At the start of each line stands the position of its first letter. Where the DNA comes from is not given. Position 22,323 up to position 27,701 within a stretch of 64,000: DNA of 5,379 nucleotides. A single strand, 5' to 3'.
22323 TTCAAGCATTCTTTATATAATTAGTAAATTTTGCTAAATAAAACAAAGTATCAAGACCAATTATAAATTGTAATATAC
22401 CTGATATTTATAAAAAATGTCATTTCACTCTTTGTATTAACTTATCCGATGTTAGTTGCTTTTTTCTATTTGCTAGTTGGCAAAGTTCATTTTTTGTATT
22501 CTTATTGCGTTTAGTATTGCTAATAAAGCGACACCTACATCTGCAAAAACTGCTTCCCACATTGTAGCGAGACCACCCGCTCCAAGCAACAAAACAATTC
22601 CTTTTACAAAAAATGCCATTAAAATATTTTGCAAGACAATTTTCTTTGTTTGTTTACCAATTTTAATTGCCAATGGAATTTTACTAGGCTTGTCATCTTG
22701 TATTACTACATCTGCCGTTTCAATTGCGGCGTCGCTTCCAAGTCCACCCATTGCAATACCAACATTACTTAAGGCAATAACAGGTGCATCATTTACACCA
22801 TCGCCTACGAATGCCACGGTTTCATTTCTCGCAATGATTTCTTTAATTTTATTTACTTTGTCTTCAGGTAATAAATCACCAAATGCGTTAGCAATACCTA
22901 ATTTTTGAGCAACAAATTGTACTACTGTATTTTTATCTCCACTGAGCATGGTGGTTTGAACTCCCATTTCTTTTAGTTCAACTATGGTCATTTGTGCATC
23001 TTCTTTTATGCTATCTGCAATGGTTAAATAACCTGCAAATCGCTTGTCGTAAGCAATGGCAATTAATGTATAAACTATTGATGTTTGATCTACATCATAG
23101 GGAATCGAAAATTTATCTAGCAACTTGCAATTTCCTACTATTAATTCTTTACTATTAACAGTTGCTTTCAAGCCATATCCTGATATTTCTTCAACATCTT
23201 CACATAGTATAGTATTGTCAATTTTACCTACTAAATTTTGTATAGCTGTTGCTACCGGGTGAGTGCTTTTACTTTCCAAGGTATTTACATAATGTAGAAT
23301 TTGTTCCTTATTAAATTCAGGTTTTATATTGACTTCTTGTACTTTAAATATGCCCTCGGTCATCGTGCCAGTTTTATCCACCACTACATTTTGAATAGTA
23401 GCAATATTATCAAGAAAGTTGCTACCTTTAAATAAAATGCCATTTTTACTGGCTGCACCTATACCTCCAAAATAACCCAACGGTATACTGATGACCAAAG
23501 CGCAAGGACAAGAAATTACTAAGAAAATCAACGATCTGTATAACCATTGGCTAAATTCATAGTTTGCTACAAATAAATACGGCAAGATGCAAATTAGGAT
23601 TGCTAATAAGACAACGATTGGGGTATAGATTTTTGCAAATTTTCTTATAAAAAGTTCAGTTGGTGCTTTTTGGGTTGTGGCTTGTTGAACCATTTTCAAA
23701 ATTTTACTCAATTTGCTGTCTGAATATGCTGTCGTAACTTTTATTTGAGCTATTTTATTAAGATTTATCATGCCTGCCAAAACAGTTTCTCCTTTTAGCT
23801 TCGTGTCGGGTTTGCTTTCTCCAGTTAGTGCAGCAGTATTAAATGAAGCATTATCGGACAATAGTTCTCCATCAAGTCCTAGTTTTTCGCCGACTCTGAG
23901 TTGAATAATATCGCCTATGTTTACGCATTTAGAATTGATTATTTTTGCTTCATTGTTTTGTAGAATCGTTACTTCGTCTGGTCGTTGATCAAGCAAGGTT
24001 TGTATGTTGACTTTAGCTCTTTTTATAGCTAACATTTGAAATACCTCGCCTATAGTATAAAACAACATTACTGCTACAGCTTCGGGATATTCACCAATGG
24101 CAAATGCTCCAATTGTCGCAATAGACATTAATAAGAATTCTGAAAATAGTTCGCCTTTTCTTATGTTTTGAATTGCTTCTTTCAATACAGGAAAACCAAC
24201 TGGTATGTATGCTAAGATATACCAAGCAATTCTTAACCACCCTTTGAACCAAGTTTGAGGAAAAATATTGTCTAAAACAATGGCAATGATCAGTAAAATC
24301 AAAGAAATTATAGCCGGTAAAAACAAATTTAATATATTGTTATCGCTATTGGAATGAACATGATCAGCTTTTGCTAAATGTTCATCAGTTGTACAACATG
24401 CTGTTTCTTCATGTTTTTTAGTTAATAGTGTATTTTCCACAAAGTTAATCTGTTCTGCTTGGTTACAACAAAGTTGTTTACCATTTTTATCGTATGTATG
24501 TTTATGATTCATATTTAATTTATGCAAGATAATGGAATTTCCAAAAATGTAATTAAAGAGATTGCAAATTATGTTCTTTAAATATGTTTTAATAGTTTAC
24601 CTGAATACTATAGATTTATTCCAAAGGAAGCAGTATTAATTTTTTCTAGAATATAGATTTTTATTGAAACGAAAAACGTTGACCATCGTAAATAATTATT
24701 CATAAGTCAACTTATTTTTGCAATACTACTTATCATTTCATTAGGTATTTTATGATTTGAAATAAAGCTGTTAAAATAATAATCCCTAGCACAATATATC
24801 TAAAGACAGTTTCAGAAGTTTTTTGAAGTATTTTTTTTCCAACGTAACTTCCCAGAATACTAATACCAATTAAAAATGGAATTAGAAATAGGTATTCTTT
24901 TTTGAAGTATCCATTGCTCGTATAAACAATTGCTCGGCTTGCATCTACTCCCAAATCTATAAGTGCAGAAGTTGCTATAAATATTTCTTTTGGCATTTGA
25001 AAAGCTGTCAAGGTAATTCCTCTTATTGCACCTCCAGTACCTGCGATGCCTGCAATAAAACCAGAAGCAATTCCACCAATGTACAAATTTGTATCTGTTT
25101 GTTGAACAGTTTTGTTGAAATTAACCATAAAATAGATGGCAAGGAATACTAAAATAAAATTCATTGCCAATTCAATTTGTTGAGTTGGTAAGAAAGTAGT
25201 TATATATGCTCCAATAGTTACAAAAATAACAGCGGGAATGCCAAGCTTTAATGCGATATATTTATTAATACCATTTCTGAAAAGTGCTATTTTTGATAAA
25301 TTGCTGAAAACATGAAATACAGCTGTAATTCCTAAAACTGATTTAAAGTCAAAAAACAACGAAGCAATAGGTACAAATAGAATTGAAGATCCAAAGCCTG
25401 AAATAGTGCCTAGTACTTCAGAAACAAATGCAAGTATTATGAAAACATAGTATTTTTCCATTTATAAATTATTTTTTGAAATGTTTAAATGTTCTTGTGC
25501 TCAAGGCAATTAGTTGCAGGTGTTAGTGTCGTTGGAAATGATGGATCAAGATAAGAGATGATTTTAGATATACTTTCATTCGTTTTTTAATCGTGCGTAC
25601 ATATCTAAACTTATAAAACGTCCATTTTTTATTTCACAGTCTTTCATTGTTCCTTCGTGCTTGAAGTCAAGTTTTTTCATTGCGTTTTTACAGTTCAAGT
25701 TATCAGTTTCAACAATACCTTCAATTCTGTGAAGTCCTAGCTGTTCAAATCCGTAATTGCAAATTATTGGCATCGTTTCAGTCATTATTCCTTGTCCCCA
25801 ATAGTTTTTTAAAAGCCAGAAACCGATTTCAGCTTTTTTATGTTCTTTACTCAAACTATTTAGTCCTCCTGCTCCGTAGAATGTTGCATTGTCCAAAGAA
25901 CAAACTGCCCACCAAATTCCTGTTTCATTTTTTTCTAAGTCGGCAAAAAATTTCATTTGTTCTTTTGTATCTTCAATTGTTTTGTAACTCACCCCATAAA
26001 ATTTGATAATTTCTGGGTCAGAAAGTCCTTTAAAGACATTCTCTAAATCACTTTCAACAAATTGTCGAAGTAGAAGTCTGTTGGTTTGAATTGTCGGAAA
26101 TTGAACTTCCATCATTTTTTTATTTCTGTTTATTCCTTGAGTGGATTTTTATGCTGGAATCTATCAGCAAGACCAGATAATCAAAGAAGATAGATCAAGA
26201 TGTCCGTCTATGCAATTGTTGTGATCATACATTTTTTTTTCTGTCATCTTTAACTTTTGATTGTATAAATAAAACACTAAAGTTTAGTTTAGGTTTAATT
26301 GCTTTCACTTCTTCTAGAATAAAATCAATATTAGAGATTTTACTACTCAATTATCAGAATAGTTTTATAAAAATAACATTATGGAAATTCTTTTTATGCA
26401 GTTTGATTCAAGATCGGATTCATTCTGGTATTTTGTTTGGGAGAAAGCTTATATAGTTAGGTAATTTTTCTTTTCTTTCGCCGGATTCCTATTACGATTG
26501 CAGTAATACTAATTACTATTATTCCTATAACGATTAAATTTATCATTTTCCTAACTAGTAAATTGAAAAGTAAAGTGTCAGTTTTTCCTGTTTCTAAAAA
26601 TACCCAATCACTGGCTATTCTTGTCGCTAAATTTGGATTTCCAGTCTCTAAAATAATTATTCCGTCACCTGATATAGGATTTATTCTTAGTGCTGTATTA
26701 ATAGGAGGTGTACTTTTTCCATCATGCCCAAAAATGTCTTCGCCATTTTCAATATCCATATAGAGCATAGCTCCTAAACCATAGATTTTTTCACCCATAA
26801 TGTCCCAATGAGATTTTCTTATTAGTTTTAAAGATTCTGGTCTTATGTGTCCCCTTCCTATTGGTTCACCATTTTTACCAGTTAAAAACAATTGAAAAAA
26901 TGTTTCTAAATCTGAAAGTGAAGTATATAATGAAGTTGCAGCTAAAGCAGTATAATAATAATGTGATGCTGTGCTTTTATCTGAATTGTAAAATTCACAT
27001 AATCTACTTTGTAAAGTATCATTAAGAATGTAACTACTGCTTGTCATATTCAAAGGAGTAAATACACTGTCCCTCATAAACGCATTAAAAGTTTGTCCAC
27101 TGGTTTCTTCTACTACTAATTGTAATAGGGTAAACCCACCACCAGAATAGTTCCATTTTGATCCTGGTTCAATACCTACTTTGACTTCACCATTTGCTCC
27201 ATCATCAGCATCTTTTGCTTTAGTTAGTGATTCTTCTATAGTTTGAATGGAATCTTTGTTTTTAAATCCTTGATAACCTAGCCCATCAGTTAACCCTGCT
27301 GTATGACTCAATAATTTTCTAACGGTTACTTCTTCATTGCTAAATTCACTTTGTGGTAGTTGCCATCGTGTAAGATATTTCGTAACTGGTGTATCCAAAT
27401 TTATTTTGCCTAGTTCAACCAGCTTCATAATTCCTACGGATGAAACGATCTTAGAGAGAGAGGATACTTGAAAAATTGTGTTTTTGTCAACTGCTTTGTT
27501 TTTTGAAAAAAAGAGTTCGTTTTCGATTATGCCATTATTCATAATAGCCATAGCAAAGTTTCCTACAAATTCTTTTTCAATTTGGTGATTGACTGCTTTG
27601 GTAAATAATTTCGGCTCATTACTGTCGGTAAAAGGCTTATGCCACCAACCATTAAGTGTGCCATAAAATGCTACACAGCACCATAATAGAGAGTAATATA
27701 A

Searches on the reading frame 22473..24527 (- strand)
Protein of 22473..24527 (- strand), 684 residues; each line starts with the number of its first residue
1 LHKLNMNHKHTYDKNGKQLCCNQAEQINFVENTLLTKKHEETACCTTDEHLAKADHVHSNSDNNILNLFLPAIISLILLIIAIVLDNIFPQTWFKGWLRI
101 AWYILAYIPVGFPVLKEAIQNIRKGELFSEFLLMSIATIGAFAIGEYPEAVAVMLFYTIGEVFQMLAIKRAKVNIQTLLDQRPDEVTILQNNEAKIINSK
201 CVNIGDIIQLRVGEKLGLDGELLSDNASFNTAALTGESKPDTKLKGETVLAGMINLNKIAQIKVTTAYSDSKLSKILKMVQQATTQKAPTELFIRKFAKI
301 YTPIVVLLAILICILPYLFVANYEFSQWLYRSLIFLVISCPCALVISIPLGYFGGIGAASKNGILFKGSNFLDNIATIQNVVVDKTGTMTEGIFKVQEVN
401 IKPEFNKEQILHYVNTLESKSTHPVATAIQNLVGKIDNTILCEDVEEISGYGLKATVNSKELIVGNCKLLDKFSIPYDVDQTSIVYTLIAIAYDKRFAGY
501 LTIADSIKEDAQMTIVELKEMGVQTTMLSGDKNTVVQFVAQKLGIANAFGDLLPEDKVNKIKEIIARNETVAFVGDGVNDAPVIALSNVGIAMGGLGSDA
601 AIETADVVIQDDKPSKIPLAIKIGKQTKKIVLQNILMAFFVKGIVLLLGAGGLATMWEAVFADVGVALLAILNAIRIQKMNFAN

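Call 68: search_protein_families(library=pfam, proteins=[window:22473-24527:-], max_evalue=0.00001)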
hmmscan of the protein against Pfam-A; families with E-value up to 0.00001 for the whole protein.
window:22473-24527:- (684 aa): 2 families
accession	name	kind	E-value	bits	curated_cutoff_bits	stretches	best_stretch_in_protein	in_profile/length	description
PF00122.25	E1-E2_ATPase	-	1.9e-42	145.2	28.1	1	182-362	3-181/181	E1-E2 ATPase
PF00702.32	Hydrolase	-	3.7e-22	80.1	26.4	1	379-585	2-188/191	haloacid dehalogenase-like hydrolase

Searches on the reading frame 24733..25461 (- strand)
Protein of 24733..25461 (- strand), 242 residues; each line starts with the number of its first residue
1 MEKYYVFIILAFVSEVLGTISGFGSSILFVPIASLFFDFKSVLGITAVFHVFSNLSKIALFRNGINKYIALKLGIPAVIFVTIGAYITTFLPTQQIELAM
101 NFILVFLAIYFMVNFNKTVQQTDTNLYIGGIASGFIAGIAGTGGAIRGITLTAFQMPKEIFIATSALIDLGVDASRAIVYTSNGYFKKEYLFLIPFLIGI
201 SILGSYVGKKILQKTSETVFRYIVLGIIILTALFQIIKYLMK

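Call 69: search_protein_families(library=pfam, proteins=[window:24733-25461:-], max_evalue=0.00001)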
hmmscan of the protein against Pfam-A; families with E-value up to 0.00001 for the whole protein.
window:24733-25461:- (242 aa): 1 family
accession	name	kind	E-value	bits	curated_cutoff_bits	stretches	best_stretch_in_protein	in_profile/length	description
PF01925.25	TauE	-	2.8e-31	109.4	32.6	1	8-233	2-235/237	Sulfite exporter TauE/SafE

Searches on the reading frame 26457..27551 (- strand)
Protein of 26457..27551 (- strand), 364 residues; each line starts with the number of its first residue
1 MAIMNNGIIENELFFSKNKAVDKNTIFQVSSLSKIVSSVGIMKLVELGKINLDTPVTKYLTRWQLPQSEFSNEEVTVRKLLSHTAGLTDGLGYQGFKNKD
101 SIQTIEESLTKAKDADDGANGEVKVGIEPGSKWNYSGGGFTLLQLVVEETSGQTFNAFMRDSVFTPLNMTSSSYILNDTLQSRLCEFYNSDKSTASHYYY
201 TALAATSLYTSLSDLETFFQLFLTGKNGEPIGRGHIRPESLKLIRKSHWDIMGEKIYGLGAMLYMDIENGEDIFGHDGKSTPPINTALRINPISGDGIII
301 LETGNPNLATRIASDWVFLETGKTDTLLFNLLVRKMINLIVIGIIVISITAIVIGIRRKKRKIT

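Call 69: search_protein_families(library=pfam, proteins=[window:26457-27551:-], max_evalue=0.00001)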
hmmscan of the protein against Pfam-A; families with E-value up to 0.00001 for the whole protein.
window:26457-27551:- (364 aa): 1 family
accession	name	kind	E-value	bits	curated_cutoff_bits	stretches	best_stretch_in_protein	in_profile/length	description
PF00144.29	Beta-lactamase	-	2.6e-39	135.8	27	1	17-309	40-315/329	Beta-lactamase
